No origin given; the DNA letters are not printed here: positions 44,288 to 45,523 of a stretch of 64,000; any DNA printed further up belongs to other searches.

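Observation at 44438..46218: Translationally coupled RimK-like ATP-grasp ligase + Cys2 Ntn amidotransferase (YafJ/EgtC-like) gene pair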

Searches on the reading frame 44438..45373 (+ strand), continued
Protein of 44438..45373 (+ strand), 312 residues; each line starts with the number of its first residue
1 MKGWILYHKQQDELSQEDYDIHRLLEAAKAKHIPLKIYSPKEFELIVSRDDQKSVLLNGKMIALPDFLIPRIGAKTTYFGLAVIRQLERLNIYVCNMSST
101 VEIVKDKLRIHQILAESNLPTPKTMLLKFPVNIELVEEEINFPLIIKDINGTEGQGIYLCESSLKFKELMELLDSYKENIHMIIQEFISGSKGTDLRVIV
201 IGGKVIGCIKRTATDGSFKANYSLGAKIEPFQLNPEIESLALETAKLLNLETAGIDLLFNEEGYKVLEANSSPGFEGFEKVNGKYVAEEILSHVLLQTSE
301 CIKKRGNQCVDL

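Call 21: find_encoding_contigs(protein=P0208, flank=6000, max_places=3)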
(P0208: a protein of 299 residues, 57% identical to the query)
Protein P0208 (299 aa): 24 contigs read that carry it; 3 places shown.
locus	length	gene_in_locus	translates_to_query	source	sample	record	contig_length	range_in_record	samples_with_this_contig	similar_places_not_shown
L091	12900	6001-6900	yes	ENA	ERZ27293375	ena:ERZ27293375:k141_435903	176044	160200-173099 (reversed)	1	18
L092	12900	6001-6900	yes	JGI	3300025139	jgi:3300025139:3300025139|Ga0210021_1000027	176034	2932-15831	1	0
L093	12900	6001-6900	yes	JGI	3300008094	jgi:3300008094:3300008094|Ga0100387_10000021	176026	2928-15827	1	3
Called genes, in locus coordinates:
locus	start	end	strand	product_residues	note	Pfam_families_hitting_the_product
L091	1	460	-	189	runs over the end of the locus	PF13412:HTH_24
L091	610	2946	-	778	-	PF12146:Hydrolase_4 (faint), PF20434:BD-FAE (faint), PF00326:Peptidase_S9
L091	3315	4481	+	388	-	PF05525:Branch_AA_trans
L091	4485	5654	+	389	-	PF05525:Branch_AA_trans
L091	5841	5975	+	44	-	-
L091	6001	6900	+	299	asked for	PF18030:Rimk_N, PF14397:ATPgrasp_ST (faint), PF02655:ATP-grasp_3 (weak), PF02955:GSH-S_ATP, PF08443:RimK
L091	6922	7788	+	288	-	PF13230:GATase_4, PF13522:GATase_6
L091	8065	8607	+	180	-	PF13542:HTH_Tnp_ISL3 (faint), PF06242:TrcR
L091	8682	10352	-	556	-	PF00512:HisKA (weak), PF02518:HATPase_c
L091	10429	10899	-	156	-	PF05258:DciA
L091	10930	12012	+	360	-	PF00730:HhH-GPD, PF00633:HHH (weak), PF14815:NUDIX_4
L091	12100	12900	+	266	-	PF10502:Peptidase_S26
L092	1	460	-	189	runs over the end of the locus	PF13412:HTH_24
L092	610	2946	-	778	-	PF12146:Hydrolase_4 (faint), PF20434:BD-FAE (faint), PF00326:Peptidase_S9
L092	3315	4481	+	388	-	PF05525:Branch_AA_trans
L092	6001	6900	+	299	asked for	PF18030:Rimk_N, PF14397:ATPgrasp_ST (faint), PF02655:ATP-grasp_3 (weak), PF02955:GSH-S_ATP, PF08443:RimK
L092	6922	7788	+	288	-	PF13230:GATase_4, PF13522:GATase_6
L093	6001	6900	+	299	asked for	PF18030:Rimk_N, PF14397:ATPgrasp_ST (faint), PF02655:ATP-grasp_3 (weak), PF02955:GSH-S_ATP, PF08443:RimK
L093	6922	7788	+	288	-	PF13230:GATase_4, PF13522:GATase_6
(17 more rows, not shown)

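Call 57: search_dna_similar(query=window:44438-45373:+, collection=plasmids, mode=protein, max_evalue=1e-30, max_rows=25)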
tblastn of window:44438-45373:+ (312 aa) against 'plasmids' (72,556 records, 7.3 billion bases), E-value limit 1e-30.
Records with a match: 44; places in all: 44; records where one place covers at least 80% of the query: 41.
Best place of each record, by identity: <60% 44.
By first word of the organism name: Escherichia 11; Pseudoalteromonas 5; Vibrio 5; Thioclava 5; Salinivibrio 4; Photobacterium 2; Acaryochloris 2; Klebsiella 2; Novosphingobium 1; Phaeobacter 1; and 6 more.
By predicted mobility (MOB-suite, as given by PLSDB): non-mobilizable 39; conjugative 4; mobilizable 1.
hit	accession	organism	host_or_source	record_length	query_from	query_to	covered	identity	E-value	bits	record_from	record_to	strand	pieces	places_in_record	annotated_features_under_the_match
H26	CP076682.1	Pseudoalteromonas shioyasakiensis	isolated microorganism,Ocean water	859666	1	297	95%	51.5%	9e-97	319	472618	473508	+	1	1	RimK family alpha-L-glutamate ligase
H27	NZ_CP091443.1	Pseudoalteromonas sp. CF6-2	sediment,South Sea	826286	1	297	95%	51.5%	1e-96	319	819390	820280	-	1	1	RimK family alpha-L-glutamate ligase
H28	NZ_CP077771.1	Pseudoalteromonas shioyasakiensis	Haliotis discus hannai,plate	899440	1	297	95%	51.5%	1e-95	316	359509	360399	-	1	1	RimK family alpha-L-glutamate ligase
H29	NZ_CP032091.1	Pseudoalteromonas donghaensis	cell culture,seawater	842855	1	297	95%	50.8%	1e-95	316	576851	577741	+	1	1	RimK family alpha-L-glutamate ligase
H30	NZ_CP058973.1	Pseudoalteromonas sp. JSTW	cell culture,marine sediment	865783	1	297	95%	50.8%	1e-95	316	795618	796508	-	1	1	RimK family alpha-L-glutamate ligase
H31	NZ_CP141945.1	Novosphingobium sp. RL4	Rheum palmatum L.,Single ...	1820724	1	294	94%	40.5%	3e-66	232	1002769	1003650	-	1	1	none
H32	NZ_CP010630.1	Phaeobacter inhibens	cell culture,clam larvae aquaculture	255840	17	291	88%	36.8%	2e-42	162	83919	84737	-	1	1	rimK: 30S ribosomal protein S6--L-glutamate ligase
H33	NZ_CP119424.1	Photobacterium sp. DA100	-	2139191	15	294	90%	34.9%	8e-39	152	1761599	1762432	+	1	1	none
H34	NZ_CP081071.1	Leisingera caerulea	-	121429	17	294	89%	34.6%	7e-37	147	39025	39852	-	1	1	rimK: 30S ribosomal protein S6--L-glutamate ligase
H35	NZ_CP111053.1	Chondrinema litorale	Seaweed,red alga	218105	19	294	88%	34.7%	1e-39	154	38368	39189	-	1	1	rimK: 30S ribosomal protein S6--L-glutamate ligase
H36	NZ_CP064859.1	Vibrio europaeus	shellfish hatchery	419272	19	294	88%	34.7%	7e-36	144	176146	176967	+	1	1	rimK: 30S ribosomal protein S6--L-glutamate ligase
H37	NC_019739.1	Allocoleopsis franciscana PCC 7113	-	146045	19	291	88%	35.0%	3e-40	156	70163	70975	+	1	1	rimK: 30S ribosomal protein S6--L-glutamate ligase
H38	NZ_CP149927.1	Thioclava sp. GXIMD4216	-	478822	14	288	88%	34.5%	2e-36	145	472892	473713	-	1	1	rimK: 30S ribosomal protein S6--L-glutamate ligase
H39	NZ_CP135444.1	Thioclava sp. FTW29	-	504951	14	288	88%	34.5%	2e-36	145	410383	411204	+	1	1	rimK: 30S ribosomal protein S6--L-glutamate ligase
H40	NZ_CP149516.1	Thioclava sp. GXIMD4215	pure culture,mangrove soil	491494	14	288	88%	34.5%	2e-36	145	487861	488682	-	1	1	rimK: 30S ribosomal protein S6--L-glutamate ligase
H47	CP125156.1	Klebsiella pneumoniae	-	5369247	19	306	92%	32.5%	1e-37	149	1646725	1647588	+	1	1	rimK: 30S ribosomal protein S6--L-glutamate ligase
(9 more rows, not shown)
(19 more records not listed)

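Call 58: get_annotated_region(hit=H26, flank=6000)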
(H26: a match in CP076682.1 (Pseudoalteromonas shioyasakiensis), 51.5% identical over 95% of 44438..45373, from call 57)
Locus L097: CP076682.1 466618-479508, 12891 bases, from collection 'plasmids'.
description: Pseudoalteromonas shioyasakiensis strain A316 plasmid megaplasmid, complete sequence
organism: Pseudoalteromonas shioyasakiensis (NCBI taxid 1190813)
taxonomy: Bacteria; Pseudomonadota; Gammaproteobacteria; Alteromonadales; Pseudoalteromonadaceae; Pseudoalteromonas; Pseudoalteromonas shioyasakiensis
host: -; source: isolated microorganism,Ocean water; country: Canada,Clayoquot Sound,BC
typing (MOB-suite, as given by PLSDB): non-mobilizable
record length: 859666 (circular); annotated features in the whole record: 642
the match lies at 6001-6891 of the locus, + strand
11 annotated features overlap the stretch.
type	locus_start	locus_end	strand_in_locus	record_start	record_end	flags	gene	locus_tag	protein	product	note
CDS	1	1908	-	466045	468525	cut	-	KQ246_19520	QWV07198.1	hypothetical protein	-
CDS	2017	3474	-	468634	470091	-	dgt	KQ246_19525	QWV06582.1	dGTPase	-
CDS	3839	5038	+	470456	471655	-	-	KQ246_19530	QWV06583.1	ectonucleotide pyrophosphatase/phosphodiesterase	-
CDS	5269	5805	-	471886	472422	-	-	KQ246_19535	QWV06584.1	hypothetical protein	-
CDS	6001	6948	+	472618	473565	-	-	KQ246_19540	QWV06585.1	RimK family alpha-L-glutamate ligase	-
CDS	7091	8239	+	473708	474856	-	-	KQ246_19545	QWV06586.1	benzoate/H(+) symporter BenE family transporter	-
CDS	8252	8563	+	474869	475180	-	-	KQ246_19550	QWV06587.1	cupin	-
CDS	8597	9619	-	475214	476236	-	hemH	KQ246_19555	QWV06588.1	ferrochelatase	-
CDS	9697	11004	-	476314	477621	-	-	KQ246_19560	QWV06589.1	response regulator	-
CDS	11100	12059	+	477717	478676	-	-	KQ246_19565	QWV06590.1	GHKL domain-containing protein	-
CDS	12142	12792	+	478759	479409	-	-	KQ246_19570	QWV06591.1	UPF0149 family protein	-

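Call 62: get_annotated_region(hit=H47, flank=300)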
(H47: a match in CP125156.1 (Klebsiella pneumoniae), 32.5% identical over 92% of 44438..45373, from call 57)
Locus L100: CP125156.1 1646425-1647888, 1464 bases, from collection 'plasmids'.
description: Klebsiella pneumoniae strain 176 plasmid unnamed2, complete sequence
organism: Klebsiella pneumoniae (NCBI taxid 573)
taxonomy: Bacteria; Pseudomonadota; Gammaproteobacteria; Enterobacterales; Enterobacteriaceae; Klebsiella; Klebsiella pneumoniae
host: -; source: -; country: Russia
typing (MOB-suite, as given by PLSDB): non-mobilizable; mating-pair formation MPF_T
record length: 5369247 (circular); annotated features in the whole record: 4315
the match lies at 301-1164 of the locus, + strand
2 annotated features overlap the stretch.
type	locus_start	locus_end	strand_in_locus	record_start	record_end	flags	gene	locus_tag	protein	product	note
CDS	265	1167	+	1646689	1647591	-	rimK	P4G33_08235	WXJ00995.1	30S ribosomal protein S6--L-glutamate ligase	-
CDS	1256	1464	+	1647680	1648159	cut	-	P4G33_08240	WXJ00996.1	YbjN domain-containing protein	-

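Call 63: get_annotated_region(hit=H36, flank=3000)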
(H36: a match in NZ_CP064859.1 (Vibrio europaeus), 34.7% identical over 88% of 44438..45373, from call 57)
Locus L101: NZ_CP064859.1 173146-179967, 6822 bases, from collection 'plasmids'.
description: Vibrio europaeus strain 07/118 T2 plasmid pVeu-CECT8426, complete sequence
organism: Vibrio europaeus (NCBI taxid 300876)
taxonomy: Bacteria; Pseudomonadota; Gammaproteobacteria; Vibrionales; Vibrionaceae; Vibrio; Vibrio europaeus
host: -; source: shellfish hatchery; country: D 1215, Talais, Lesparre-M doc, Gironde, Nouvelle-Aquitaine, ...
typing (MOB-suite, as given by PLSDB): non-mobilizable; mating-pair formation MPF_F
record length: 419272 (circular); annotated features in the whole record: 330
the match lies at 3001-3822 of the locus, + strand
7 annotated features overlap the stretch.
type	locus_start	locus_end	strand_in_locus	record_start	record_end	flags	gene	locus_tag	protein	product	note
CDS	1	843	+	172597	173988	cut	-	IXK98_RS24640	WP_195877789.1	aspartate kinase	-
CDS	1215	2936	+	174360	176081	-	-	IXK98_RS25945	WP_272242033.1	diguanylate cyclase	GO:0009966 - regulation of signal transduction [Evidence IEA]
CDS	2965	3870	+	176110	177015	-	rimK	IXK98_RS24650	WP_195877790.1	30S ribosomal protein S6--L-glutamate ligase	GO:0036211 - protein modification process [Evidence IEA]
CDS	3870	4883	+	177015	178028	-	-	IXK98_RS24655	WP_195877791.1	succinylglutamate desuccinylase/aspartoacylase family protein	-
CDS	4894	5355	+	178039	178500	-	-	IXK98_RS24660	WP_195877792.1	RimK/LysX family protein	-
CDS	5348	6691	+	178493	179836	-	-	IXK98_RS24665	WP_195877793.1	magnesium transporter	GO:0006812 - monoatomic cation transport [Evidence IEA]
CDS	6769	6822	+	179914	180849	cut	-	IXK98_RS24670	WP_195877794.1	CorA family divalent cation transporter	GO:0055085 - transmembrane transport [Evidence IEA]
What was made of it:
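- Canonical rimK is followed by an AstE/AspA-family hydrolase and a RimB-like gene in Vibrio (call 63).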

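Call 80: predict_structure(alignment_id=A2)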
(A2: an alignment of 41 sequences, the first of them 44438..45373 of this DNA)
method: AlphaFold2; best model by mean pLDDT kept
length: 312 residues; sequences in the alignment: 41
mean_pLDDT: 90.7   pTM: 0.88
mean pLDDT of the five models: 90.7, 90.5, 90.1, 89.0, 88.6
residues with pLDDT >= 90: 230; 70-90: 64; 50-70: 14; < 50: 4
segments of 3 or more residues with pLDDT < 50: 309-312
pLDDT, mean of each block of 10 residues (from residue 1): 96 96 98 97 78 80 94 92 93 96 91 94 89 92 87 71 92 79 92 96 97 90 90 97 98 96 94 95 97 97 69 31
secondary structure, 60 per line:
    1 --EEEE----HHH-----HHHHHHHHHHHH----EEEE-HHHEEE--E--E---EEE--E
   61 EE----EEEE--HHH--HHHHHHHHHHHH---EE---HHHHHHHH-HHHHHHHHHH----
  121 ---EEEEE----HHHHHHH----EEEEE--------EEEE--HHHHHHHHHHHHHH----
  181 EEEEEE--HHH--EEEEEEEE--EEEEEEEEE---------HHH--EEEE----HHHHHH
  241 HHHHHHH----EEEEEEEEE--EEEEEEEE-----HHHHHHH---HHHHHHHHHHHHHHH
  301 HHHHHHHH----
elements in order: E3-6 H19-30 E35-38 E43-45 E55-57 E60-62 E67-70 H78-89 H98-105 H107-116 E124-128 H133-139 E144-148 E157-160 H163-176 E181-186 E194-201 E204-212 E227-230 H235-247 E252-260 E263-270 H276-282 H286-308

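Call 82: search_protein_families(library=padloc, proteins=[window:44438-45373:+], max_evalue=0.01)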
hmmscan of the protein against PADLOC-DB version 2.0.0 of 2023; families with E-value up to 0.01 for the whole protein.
window:44438-45373:+ (312 aa): 0 families
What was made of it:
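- On Known anti-phage defence systems (PADLOC): No hits for either protein (call 82).
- Tried and rejected: Defence-system models: no hit (call 82).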

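Call 83: fold_search(model_id=the predicted structure, library=pdb)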
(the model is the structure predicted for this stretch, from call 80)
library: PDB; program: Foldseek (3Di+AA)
matches with E <= 10: 1333; with E <= 0.001: 525
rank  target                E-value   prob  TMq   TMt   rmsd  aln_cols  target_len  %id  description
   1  5zct_C                9.0e-27  1.00  0.86  0.92   2.1       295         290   30  The crystal structure of the poly-alpha-L-glutamate peptides synthetase RimK at 2.05 angstrom resolution. (released 2018-07-25)
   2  7qys_E                9.0e-27  1.00  0.87  0.93   2.0       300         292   32  Crystal structure of RimK from Pseudomonas syringae DC3000 (released 2022-10-05)
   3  7qys_A                1.1e-26  1.00  0.86  0.92   2.0       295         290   32  Crystal structure of RimK from Pseudomonas syringae DC3000 (released 2022-10-05)
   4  7qys_L                1.4e-26  1.00  0.88  0.93   2.0       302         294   31  Crystal structure of RimK from Pseudomonas syringae DC3000 (released 2022-10-05)
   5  5zct_A                1.4e-26  1.00  0.85  0.91   2.2       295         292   30  The crystal structure of the poly-alpha-L-glutamate peptides synthetase RimK at 2.05 angstrom resolution. (released 2018-07-25)
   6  7qys_D                1.5e-26  1.00  0.87  0.93   2.0       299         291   32  Crystal structure of RimK from Pseudomonas syringae DC3000 (released 2022-10-05)
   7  5zk6                  2.2e-26  1.00  0.86  0.92   2.3       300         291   30  Crystal structure of RimK complexed with RpsF (released 2019-03-27)
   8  7qyr_E                8.0e-26  1.00  0.87  0.93   2.1       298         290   30  Crystal structure of RimK from Pseudomonas aeruginosa PAO1 (released 2022-10-05)
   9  7qyr_A                9.0e-26  1.00  0.86  0.92   2.0       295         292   31  Crystal structure of RimK from Pseudomonas aeruginosa PAO1 (released 2022-10-05)
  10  7qyr_G                1.0e-25  1.00  0.86  0.93   2.1       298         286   30  Crystal structure of RimK from Pseudomonas aeruginosa PAO1 (released 2022-10-05)
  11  7qys_J                1.2e-25  1.00  0.85  0.93   2.1       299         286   31  Crystal structure of RimK from Pseudomonas syringae DC3000 (released 2022-10-05)
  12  7qyr_D                1.3e-25  1.00  0.86  0.91   2.1       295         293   31  Crystal structure of RimK from Pseudomonas aeruginosa PAO1 (released 2022-10-05)
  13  7qys_H                1.5e-25  1.00  0.85  0.93   2.0       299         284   31  Crystal structure of RimK from Pseudomonas syringae DC3000 (released 2022-10-05)
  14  7qys_C                1.5e-25  1.00  0.84  0.92   2.0       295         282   32  Crystal structure of RimK from Pseudomonas syringae DC3000 (released 2022-10-05)
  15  7qys_F                1.8e-25  1.00  0.84  0.92   2.1       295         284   32  Crystal structure of RimK from Pseudomonas syringae DC3000 (released 2022-10-05)
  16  7qys_K                2.9e-25  1.00  0.85  0.93   2.0       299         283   31  Crystal structure of RimK from Pseudomonas syringae DC3000 (released 2022-10-05)
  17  7qys_B                5.0e-25  1.00  0.84  0.93   2.0       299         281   30  Crystal structure of RimK from Pseudomonas syringae DC3000 (released 2022-10-05)
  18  7qyr_C                7.6e-25  1.00  0.84  0.92   2.1       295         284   30  Crystal structure of RimK from Pseudomonas aeruginosa PAO1 (released 2022-10-05)
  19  7qyr_B                8.5e-25  1.00  0.85  0.92   2.0       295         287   30  Crystal structure of RimK from Pseudomonas aeruginosa PAO1 (released 2022-10-05)
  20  4iwx                  3.0e-24  1.00  0.83  0.88   2.5       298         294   29  Rimk structure at 2.85A (released 2013-05-08)
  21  7qyr_F                3.1e-24  1.00  0.83  0.93   2.0       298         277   29  Crystal structure of RimK from Pseudomonas aeruginosa PAO1 (released 2022-10-05)
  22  7qyr_H                1.2e-23  1.00  0.82  0.91   2.2       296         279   30  Crystal structure of RimK from Pseudomonas aeruginosa PAO1 (released 2022-10-05)
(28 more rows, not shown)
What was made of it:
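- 44438..45376 (+): RimK-family ATP-grasp alpha-L-glutamate ligase (312 aa), a member of the 'phage-type RimK' sub-clade. AF2 pLDDT 90.7, with TM 0.82-0.93 to RimK structures 5zct, 7qys and 5zk6 (calls 80, 83).
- On RimK family alpha-L-glutamate ligases (TIGR00768 / PF08443): TM 0.82-0.93 to RimK chains in the PDB (call 83).
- Closest known: RimK. Same: The fold is the same (TM 0.82-0.93 to RimK chains of 5zct, 7qys, 7qyr, 5zk6 and 4iwx, call 83).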

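Call 85: find_related_loci(query=A2, collection=viral_contigs, flank=5000)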
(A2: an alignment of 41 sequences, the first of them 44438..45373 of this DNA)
Query A2 (312 aa) in viral_contigs; peptide patterns used: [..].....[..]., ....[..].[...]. (x = any residue, [..] = any of these).
263 stretches matched a pattern; 248 encode a relative of the query (tblastn E <= 1e-3); the best 80 are kept; 80 distinct loci.
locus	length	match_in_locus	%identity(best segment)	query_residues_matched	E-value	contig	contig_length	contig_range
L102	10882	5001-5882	47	1-298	6e-92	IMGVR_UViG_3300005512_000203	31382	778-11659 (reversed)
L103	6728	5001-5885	47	1-299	3e-91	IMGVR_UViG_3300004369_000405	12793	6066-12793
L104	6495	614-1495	47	1-298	2e-90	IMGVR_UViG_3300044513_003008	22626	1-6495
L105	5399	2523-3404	47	1-298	5e-90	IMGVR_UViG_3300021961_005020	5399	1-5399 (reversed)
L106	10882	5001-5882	47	1-298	6e-90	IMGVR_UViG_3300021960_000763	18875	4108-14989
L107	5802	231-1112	47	1-298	4e-90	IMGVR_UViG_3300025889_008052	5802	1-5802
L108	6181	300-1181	47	1-298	4e-90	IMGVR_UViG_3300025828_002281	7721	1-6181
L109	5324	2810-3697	46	1-300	6e-90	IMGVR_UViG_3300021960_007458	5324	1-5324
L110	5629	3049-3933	45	1-299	1e-89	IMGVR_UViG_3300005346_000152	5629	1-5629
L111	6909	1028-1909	47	1-298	1e-89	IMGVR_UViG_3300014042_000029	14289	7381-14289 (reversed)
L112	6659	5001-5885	46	1-299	1e-89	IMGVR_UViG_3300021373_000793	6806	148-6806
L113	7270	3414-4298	45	1-299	2e-89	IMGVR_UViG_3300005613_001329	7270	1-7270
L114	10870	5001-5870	47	4-299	4e-89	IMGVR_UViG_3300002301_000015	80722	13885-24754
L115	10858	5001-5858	49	5-293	4e-89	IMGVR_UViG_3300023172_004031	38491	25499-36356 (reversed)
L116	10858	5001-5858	49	5-293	1e-88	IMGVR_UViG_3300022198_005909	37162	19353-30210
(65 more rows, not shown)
